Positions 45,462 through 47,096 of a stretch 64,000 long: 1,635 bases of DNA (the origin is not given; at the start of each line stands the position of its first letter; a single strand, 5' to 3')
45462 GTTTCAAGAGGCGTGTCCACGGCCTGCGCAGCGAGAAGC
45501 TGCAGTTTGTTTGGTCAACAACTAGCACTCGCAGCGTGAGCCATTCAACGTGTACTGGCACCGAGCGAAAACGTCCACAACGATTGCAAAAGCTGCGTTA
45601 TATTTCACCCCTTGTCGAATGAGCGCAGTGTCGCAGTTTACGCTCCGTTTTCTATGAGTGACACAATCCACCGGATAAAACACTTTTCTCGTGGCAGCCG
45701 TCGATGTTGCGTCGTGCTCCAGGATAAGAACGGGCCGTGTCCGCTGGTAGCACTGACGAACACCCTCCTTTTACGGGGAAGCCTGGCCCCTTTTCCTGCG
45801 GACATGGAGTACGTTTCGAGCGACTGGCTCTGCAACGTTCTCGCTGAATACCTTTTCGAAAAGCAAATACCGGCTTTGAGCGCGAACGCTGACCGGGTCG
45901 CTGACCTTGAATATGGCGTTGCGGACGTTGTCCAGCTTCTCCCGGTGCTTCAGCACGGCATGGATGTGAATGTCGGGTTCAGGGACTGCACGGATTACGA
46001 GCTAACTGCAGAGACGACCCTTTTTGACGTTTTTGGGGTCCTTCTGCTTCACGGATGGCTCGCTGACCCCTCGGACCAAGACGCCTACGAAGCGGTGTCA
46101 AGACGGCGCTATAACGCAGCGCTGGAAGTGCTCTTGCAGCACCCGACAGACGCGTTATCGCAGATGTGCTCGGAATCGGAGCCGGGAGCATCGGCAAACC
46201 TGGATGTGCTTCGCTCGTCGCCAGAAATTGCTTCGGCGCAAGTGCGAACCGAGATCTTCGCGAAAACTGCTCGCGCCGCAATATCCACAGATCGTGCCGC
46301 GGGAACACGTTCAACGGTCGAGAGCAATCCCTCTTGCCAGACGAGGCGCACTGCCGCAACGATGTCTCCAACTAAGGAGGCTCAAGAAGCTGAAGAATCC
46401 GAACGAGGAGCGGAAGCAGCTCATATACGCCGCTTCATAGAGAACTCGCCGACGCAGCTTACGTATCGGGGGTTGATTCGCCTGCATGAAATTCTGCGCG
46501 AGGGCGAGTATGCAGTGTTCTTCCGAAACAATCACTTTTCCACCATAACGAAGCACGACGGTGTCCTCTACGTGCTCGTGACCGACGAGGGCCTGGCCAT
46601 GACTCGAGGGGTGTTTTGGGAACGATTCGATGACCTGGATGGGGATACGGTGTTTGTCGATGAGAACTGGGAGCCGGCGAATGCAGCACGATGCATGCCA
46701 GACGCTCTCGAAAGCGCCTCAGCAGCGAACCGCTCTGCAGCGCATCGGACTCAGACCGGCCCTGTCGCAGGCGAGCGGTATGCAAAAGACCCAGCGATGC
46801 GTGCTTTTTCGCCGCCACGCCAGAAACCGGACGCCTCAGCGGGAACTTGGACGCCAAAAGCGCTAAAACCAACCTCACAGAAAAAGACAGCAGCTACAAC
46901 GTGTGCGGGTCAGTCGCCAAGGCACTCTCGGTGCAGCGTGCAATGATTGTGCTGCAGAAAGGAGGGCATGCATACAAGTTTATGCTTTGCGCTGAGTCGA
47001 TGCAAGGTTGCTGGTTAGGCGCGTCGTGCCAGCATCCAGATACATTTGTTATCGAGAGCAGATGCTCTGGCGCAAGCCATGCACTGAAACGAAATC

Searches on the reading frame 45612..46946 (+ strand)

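Call 8: search_protein_families(library=pfam, proteins=[window:45612-46946:+], max_evalue=0.001)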
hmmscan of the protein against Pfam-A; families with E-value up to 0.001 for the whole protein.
window:45612-46946:+ (444 aa): 1 family
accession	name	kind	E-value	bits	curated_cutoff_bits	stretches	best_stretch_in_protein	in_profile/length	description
PF04424.19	MINDY_DUB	-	1.3e-76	257.8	27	1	20-352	3-263/264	MINDY deubiquitinase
